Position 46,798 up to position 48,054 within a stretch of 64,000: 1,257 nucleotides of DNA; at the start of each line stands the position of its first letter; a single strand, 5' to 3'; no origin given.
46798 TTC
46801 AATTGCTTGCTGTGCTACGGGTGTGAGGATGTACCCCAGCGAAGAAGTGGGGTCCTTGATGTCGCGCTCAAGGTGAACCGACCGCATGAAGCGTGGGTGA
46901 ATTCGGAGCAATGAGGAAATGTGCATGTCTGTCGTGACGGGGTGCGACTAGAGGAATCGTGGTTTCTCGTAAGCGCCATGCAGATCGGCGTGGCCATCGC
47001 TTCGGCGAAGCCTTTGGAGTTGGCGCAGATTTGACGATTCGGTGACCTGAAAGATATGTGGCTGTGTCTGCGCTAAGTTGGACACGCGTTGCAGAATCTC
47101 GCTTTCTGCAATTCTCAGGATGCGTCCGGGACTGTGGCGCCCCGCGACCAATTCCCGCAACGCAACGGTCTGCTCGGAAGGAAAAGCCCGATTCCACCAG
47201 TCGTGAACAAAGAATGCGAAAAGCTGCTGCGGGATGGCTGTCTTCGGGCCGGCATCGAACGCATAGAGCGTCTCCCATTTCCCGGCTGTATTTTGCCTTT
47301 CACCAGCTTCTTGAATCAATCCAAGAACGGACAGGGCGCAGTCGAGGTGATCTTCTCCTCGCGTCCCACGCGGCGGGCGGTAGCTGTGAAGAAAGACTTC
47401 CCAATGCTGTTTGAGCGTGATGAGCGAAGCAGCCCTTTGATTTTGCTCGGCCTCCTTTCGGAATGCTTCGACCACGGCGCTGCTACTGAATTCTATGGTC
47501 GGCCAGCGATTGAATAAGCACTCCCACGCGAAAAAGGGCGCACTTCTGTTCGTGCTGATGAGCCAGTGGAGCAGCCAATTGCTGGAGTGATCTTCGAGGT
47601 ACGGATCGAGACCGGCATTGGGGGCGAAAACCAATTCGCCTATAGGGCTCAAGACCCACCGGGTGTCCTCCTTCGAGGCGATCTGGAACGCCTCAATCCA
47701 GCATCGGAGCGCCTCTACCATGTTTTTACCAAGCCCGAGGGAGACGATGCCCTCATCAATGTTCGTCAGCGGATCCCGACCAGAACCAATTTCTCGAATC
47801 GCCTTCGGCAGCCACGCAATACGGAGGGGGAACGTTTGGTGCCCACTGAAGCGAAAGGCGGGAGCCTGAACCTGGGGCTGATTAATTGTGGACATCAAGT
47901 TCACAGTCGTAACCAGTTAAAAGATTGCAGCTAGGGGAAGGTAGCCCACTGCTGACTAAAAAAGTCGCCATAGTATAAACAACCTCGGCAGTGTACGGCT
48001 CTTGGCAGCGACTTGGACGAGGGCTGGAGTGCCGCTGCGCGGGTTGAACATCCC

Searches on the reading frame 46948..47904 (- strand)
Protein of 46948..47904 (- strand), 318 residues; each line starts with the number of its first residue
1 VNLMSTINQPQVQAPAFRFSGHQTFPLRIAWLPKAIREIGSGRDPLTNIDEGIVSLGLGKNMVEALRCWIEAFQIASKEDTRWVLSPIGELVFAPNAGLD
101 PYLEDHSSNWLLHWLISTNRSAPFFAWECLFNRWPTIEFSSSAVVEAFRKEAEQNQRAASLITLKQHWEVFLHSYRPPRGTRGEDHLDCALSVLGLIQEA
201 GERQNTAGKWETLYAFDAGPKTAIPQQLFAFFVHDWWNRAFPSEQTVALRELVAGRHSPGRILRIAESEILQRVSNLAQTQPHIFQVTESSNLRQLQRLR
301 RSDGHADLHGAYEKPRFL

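Call 5: search_protein_families(library=padloc, proteins=[window:46948-47904:-], max_evalue=0.01)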
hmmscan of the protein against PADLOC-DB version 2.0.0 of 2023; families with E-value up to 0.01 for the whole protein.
window:46948-47904:- (318 aa): 10 families
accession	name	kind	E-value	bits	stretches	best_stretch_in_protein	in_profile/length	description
PDLC02766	SspB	-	1.3e-109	363.9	1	17-299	1-283/285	SspB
PDLC02769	SspB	-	4.5e-67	224.4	1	18-298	2-279/282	SspB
PDLC02768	SspB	-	6.4e-58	194.4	1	18-298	2-279/295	SspB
PDLC02764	SspB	-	1.8e-55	186.3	1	19-296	1-268/276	SspB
PDLC02760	SspB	-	1.7e-42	143.8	1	17-297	2-269/269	SspB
PDLC02765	SspB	-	7.5e-32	109.6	1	18-297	3-284/292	SspB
PDLC02762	SspB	-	1.1e-21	75.5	1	18-276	2-255/293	SspB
PDLC02763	SspB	-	1.4e-15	55.7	1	18-296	6-262/279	SspB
PDLC02767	SspB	-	1.8e-15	55.4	1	18-153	7-140/295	SspB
PDLC02761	SspB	-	2.2e-07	28.5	1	97-296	112-318/340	SspB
